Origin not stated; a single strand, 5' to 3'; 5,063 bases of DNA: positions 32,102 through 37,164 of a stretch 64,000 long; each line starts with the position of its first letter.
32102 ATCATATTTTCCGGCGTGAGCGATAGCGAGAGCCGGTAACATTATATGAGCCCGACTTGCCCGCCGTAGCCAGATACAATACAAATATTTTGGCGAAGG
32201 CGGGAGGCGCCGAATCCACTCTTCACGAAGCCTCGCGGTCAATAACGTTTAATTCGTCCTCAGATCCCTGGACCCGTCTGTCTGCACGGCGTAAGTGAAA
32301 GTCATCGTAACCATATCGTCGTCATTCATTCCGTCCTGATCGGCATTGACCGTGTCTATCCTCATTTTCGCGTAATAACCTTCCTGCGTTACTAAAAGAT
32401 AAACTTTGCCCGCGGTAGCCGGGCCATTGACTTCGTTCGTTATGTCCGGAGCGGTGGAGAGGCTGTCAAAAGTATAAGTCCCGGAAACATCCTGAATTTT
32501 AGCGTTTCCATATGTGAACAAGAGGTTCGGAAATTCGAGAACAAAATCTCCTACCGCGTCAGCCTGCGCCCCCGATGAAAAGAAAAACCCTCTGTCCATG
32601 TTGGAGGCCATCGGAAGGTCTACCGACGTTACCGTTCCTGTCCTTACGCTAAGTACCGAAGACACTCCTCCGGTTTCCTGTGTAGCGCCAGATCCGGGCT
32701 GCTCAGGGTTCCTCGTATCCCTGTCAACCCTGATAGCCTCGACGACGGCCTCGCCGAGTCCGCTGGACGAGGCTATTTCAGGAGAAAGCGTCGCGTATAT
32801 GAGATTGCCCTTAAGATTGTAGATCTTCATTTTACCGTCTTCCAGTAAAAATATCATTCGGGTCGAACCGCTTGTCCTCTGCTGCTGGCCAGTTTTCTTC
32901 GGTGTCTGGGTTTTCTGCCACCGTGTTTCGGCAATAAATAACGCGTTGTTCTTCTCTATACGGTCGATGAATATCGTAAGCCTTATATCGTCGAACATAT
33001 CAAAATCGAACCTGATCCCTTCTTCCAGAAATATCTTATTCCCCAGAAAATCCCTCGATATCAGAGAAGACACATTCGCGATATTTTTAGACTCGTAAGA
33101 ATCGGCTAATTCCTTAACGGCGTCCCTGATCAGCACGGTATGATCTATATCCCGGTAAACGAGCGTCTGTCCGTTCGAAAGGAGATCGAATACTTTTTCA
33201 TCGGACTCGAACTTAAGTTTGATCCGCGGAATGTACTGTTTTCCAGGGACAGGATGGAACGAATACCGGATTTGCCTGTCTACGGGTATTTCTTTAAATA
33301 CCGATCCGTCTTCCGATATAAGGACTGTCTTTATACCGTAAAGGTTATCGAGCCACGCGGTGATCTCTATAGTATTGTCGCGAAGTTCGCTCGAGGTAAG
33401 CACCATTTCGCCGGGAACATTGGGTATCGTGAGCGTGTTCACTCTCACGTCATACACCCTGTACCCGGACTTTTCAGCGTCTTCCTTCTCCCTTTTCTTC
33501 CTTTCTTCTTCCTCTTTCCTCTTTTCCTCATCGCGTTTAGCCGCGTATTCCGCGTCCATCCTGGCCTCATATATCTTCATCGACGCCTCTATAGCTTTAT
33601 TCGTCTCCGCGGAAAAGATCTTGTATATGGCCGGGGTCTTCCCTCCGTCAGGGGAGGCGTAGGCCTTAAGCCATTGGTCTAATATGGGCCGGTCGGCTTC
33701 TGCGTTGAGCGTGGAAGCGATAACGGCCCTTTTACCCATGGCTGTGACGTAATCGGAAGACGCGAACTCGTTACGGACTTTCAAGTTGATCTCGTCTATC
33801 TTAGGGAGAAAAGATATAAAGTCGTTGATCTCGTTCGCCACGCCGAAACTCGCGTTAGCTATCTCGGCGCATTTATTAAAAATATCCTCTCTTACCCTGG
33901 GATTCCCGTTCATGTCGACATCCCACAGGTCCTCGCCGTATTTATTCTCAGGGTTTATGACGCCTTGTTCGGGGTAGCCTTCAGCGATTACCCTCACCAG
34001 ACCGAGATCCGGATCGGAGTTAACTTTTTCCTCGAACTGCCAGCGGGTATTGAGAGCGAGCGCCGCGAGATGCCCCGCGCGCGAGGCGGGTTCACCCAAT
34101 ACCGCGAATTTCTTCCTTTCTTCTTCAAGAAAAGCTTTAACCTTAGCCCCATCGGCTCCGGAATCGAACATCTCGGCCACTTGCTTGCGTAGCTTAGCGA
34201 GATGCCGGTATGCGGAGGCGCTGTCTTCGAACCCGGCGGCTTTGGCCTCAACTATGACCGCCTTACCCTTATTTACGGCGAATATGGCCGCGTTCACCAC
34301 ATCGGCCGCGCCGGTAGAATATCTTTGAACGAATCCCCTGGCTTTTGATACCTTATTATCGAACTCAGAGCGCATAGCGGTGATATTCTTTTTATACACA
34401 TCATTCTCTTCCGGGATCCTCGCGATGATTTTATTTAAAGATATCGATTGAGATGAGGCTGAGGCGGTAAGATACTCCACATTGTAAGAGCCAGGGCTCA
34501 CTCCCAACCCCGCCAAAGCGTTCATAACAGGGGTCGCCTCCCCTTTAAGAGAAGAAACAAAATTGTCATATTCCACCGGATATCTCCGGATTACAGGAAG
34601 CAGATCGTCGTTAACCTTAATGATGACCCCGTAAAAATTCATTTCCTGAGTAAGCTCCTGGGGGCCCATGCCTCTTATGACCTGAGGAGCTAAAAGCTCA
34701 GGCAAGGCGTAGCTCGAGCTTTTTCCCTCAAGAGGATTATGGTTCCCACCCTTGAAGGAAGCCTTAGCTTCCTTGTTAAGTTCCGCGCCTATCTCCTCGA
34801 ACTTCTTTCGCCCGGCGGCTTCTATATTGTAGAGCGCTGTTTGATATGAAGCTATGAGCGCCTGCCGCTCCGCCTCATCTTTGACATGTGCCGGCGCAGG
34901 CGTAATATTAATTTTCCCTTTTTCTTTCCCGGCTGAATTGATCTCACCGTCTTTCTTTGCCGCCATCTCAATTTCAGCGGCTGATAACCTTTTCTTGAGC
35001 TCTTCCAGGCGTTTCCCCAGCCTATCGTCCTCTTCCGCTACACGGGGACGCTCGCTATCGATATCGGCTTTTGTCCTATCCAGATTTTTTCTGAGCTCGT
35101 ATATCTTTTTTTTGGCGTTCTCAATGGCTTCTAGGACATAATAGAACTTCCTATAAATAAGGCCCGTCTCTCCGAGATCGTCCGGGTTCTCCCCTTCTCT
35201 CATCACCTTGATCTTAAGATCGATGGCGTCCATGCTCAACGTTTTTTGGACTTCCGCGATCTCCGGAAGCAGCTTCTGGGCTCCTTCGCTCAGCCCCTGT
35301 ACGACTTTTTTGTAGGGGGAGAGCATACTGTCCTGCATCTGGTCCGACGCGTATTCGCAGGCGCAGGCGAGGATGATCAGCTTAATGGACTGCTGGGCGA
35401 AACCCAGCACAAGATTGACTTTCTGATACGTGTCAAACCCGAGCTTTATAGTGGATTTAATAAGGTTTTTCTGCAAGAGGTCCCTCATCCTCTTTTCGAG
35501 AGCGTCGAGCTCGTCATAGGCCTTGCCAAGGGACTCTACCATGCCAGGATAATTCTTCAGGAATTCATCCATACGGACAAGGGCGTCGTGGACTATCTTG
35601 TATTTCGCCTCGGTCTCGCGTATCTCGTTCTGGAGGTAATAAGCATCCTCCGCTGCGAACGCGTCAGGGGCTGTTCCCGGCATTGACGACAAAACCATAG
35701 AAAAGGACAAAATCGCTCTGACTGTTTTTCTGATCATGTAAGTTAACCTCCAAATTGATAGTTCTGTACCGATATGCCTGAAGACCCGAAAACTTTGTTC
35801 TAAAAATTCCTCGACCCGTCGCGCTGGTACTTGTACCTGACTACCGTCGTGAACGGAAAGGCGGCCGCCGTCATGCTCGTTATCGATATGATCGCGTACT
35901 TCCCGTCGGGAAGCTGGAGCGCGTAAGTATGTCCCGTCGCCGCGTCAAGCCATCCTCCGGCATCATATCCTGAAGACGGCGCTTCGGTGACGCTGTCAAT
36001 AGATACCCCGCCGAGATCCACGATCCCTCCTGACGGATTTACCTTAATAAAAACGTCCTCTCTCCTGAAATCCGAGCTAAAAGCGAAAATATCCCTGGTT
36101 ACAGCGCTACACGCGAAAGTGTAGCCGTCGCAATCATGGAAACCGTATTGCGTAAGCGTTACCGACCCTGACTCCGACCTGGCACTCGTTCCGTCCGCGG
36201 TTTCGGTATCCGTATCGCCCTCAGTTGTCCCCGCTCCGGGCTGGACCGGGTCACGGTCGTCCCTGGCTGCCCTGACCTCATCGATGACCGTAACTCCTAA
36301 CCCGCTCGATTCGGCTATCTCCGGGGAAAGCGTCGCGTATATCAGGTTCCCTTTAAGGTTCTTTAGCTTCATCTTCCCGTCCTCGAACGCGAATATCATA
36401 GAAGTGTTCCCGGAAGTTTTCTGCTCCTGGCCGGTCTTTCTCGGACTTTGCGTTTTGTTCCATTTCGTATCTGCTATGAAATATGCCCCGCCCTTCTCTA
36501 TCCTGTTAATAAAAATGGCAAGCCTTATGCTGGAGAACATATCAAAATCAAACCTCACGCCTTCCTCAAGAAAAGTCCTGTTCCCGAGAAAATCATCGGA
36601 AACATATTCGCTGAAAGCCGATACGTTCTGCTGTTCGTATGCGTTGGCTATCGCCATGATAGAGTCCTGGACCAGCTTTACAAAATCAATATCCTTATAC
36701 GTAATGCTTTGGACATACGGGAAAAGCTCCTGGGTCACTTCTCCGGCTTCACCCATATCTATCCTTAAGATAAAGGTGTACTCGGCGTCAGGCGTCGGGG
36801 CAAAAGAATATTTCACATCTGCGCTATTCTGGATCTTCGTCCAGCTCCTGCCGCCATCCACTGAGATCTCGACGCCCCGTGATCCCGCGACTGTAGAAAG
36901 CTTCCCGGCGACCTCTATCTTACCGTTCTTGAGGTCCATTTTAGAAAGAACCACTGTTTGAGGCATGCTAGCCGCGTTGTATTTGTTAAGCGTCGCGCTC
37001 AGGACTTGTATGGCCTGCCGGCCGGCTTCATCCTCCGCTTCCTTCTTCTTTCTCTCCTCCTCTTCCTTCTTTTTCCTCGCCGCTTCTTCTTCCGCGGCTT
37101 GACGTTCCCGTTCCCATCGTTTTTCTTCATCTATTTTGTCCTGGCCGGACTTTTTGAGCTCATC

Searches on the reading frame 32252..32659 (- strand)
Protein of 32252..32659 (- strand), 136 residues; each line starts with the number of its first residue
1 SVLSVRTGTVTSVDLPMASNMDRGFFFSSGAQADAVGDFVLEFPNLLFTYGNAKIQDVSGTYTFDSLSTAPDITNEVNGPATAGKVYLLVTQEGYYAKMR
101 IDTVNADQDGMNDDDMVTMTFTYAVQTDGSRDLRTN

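Call 66: search_solved_structures(query=A8, max_evalue=10, show_alignments=1)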
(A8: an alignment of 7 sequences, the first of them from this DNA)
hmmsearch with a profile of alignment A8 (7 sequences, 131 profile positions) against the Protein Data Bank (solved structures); distinct sequences matched with E-value up to 10: 8.
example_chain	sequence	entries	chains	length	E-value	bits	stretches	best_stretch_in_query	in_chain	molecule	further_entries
8b6a_A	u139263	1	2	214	4.2e-05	26.8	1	88-130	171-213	Conserved hypothetical lipoprotein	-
3u22_A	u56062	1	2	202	0.0019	21.5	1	86-123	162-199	putative HmuY_like heme binding protein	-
6eu8_A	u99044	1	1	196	0.0028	21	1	87-124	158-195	Putative heme binding protein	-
6r2h_A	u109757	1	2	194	0.19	15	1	82-122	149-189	HmuY protein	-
4gbs_A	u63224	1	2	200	0.48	13.7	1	86-123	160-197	Putative lipoprotein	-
6o8w_P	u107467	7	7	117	1.3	12.3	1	53-89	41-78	50S ribosomal protein L18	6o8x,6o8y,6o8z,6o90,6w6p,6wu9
6ql4_A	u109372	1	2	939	1.3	12.3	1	26-89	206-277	Putative mitochondrial dynamin protein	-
7nhk_R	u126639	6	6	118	1.3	12.3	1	53-88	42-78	50S ribosomal protein L18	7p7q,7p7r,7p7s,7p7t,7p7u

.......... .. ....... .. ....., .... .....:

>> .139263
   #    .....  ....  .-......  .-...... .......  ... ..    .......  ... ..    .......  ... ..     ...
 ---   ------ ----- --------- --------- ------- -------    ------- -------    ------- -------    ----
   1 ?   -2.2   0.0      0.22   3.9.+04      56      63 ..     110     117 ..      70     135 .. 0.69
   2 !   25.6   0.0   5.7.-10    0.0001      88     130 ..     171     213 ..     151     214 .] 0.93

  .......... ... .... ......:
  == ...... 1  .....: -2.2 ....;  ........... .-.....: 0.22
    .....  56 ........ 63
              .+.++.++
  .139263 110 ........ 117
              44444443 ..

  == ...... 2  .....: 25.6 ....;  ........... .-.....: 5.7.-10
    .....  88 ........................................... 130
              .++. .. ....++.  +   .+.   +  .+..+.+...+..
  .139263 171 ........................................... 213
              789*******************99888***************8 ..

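Call 67: search_protein_families(library=pfam, proteins=[window:32252-32659:-], max_evalue=1)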
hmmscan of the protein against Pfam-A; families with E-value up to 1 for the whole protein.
seq(136 aa): 2 families
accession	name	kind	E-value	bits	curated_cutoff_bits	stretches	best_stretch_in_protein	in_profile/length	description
PF18079.6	AglB_L1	-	0.0071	16.9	23.6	1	6-44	9-47/87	Archaeal glycosylation protein B long peripheral domain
PF14064.11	HmuY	-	0.049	14.2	27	1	71-110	110-148/157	HmuY protein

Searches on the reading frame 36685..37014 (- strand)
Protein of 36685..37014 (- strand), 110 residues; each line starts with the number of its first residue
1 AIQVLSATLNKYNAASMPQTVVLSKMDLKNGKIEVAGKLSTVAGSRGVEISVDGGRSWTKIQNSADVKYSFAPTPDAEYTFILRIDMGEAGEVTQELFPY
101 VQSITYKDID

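Call 67: search_protein_families(library=pfam, proteins=[window:36685-37014:-], max_evalue=1)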
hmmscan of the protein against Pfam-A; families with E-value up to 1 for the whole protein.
seq(110 aa): 2 families
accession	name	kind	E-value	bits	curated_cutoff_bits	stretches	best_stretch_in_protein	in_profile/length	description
PF02012.26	BNR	-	0.11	13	27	1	50-60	2-12/12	BNR/Asp-box repeat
PF03404.22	Mo-co_dimer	-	0.14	12.6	22.7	1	18-64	16-64/138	Mo-co oxidoreductase dimerisation domain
